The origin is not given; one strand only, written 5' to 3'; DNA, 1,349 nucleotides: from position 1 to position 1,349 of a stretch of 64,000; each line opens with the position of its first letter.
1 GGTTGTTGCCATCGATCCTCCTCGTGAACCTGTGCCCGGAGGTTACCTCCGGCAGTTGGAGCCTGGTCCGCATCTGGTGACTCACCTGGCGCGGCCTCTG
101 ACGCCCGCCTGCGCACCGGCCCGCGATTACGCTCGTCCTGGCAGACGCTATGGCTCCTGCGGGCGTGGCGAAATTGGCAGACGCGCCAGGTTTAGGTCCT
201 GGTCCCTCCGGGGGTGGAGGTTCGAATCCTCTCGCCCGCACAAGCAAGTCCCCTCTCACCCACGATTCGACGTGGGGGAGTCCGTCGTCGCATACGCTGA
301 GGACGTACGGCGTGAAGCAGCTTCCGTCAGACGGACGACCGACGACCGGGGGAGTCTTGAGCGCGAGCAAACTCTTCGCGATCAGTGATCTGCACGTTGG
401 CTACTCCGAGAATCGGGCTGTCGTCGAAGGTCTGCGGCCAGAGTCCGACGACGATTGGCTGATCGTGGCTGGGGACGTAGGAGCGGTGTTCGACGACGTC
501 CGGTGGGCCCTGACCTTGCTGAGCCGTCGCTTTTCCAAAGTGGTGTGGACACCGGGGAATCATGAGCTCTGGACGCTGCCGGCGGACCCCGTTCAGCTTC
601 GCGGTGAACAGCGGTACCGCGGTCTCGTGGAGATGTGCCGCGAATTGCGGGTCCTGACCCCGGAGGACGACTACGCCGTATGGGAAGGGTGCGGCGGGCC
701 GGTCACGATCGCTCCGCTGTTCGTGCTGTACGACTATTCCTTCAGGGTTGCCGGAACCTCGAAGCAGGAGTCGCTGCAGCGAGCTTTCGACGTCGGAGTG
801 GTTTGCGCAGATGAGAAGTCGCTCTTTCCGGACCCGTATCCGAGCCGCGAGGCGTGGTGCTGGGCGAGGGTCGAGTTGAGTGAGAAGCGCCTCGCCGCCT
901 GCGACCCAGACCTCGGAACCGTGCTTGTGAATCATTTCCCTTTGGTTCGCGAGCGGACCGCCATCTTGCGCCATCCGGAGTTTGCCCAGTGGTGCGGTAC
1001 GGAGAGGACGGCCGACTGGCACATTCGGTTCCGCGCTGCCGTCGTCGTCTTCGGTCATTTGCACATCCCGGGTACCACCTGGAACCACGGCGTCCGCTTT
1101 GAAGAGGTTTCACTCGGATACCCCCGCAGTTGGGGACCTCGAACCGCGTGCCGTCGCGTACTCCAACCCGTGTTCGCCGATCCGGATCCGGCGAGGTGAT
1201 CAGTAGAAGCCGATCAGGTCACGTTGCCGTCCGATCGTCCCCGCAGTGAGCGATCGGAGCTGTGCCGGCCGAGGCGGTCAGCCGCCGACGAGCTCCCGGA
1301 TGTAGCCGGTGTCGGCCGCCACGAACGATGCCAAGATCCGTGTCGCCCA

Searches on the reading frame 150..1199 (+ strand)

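Call 47: search_protein_families(library=pfam, proteins=[window:150-1199:+], max_evalue=0.01)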
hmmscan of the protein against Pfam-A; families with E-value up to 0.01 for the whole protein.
window:150-1199:+ (349 aa): 2 families
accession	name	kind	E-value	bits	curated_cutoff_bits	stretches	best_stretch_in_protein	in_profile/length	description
PF00149.33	Metallophos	-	2.9e-15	57.6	21.5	1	75-307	3-191/191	Calcineurin-like phosphoesterase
PF12850.12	Metallophos_2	-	0.00017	22.1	27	0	75-149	3-60/154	Calcineurin-like phosphoesterase superfamily domain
